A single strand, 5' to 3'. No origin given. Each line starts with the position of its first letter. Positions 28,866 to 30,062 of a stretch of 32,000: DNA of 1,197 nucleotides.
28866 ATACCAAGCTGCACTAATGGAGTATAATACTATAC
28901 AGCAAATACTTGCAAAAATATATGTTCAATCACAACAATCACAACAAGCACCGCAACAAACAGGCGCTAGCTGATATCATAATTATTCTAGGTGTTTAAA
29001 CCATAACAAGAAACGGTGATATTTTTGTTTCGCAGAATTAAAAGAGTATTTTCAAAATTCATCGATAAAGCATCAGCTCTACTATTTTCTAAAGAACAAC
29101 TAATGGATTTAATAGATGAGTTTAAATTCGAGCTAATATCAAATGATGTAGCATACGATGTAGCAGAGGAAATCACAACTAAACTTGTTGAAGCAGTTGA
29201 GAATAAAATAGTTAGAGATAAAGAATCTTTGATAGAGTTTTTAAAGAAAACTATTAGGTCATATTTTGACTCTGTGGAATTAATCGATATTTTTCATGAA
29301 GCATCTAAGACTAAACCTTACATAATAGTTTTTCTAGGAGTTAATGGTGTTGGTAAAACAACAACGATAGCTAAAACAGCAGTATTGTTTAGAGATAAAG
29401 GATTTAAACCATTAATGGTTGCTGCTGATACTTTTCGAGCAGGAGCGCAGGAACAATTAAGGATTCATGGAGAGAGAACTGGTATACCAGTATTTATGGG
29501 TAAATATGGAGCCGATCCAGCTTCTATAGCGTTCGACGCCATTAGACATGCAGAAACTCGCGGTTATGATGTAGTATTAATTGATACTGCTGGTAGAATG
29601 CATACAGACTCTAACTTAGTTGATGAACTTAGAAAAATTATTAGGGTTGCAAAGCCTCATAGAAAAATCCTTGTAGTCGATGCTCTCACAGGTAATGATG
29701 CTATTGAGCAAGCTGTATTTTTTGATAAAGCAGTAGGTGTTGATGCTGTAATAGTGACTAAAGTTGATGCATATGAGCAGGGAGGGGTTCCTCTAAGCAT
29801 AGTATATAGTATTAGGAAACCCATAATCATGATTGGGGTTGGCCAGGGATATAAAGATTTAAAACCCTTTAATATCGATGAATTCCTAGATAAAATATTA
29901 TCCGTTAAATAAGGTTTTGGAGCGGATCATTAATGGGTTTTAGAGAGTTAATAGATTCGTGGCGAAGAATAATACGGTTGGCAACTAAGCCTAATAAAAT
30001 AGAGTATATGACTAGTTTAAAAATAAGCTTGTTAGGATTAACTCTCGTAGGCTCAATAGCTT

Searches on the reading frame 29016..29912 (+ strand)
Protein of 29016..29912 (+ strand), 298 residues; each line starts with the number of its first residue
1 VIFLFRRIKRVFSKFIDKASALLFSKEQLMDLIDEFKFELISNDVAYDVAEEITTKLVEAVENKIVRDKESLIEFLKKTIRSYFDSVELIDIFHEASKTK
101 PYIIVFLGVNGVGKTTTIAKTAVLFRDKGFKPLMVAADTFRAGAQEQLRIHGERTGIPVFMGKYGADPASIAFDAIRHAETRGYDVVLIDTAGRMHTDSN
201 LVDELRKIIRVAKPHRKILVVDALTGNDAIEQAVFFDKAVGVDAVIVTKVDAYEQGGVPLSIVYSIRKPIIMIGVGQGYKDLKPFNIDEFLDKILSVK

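Call 63: search_protein_families(library=pfam, proteins=[window:29016-29912:+], max_evalue=0.0001)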
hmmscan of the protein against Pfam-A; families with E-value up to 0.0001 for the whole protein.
window:29016-29912:+ (298 aa): 3 families
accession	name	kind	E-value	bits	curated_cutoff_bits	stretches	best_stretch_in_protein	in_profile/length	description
PF00448.28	SRP54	-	9.7e-73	244.4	22.7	1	102-295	2-195/196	SRP54-type protein, GTPase domain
PF02881.24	SRP54_N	-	1.6e-06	28.7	22.4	1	6-78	3-73/75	SRP54-type protein, helical bundle domain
PF03308.22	MeaB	-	8.6e-05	22.1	23.1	0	102-209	34-151/273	Methylmalonyl Co-A mutase-associated GTPase MeaB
